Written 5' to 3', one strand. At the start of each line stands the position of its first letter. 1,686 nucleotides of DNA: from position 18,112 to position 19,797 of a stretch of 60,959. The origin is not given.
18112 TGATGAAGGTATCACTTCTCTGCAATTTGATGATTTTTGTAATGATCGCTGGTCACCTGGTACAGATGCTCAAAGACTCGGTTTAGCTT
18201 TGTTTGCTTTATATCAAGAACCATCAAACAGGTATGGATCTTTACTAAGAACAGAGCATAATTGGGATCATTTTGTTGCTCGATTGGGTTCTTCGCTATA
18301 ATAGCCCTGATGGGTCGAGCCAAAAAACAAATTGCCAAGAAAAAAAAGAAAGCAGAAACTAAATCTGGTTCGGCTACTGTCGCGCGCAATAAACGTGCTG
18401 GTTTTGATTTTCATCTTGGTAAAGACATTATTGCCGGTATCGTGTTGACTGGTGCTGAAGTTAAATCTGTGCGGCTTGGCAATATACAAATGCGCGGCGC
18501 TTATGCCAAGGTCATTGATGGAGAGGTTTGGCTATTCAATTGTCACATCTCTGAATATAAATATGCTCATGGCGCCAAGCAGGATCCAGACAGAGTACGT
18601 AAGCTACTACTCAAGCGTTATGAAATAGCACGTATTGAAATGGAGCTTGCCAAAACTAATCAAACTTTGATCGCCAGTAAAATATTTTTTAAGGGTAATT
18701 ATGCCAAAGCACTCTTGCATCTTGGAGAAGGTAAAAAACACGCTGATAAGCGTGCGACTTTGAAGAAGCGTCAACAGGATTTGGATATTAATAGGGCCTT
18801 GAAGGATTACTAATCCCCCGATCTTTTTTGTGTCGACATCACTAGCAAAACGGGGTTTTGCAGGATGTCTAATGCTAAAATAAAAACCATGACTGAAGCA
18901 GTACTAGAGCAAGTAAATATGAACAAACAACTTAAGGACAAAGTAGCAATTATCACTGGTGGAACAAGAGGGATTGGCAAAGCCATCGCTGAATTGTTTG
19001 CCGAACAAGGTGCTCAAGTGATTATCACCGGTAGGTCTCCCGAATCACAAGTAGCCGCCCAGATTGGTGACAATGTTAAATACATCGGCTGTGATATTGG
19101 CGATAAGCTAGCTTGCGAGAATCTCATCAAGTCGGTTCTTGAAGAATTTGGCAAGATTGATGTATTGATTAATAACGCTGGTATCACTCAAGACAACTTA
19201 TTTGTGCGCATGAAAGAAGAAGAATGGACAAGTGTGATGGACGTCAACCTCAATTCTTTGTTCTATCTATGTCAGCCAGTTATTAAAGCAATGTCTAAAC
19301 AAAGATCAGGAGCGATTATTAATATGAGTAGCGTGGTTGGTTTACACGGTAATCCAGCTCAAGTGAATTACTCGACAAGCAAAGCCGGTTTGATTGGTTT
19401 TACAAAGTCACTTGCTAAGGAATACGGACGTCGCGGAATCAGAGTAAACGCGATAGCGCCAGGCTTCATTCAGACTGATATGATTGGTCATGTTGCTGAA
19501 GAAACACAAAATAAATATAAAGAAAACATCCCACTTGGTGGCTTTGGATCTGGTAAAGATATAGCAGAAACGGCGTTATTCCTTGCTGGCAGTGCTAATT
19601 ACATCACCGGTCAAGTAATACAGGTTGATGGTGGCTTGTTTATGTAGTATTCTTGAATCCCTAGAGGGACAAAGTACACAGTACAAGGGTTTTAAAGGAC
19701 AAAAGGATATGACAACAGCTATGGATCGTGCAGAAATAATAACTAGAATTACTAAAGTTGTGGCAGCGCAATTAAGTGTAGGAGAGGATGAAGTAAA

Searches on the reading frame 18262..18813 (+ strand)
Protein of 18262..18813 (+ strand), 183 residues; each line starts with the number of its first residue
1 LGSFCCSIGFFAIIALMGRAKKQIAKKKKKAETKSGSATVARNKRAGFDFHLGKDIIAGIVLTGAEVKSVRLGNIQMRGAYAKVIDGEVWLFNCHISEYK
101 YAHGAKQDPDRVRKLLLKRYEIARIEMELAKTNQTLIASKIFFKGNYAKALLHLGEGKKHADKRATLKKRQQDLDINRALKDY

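Call 9: search_protein_families(library=pfam, proteins=[window:18262-18813:+], max_evalue=0.01)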
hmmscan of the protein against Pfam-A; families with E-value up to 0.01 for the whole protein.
window:18262-18813:+ (183 aa): 1 family
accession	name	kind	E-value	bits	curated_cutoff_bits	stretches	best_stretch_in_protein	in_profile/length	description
PF01668.23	SmpB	-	5.4e-44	150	27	1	40-181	1-142/143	SmpB protein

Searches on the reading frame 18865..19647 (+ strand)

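Call 9: search_protein_families(library=pfam, proteins=[window:18865-19647:+], max_evalue=0.01)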
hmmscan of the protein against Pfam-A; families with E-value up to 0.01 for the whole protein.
window:18865-19647:+ (260 aa): 7 families
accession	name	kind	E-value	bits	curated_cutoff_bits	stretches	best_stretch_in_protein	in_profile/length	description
PF13561.12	adh_short_C2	-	1.4e-68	231.5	27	1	35-258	6-235/236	Enoyl-(Acyl carrier protein) reductase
PF00106.31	adh_short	-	5.7e-64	215.6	26.6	1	26-212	1-192/195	short chain dehydrogenase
PF08659.16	KR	-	5.3e-24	85.6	22.6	1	29-200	4-176/180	KR domain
PF23441.1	SDR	-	1.2e-09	38.3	27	1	23-260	5-257/258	SDR-like rossmann domain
PF01370.27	Epimerase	-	3.3e-06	27.1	20.9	1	29-176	2-149/240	NAD dependent epimerase/dehydratase family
PF13460.12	NAD_binding_10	-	0.00084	19.7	27.2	1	32-204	1-148/184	NAD(P)H-binding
PF03807.23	F420_oxidored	-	0.0097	16.9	21.6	0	26-63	1-38/94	NADP oxidoreductase coenzyme F420-dependent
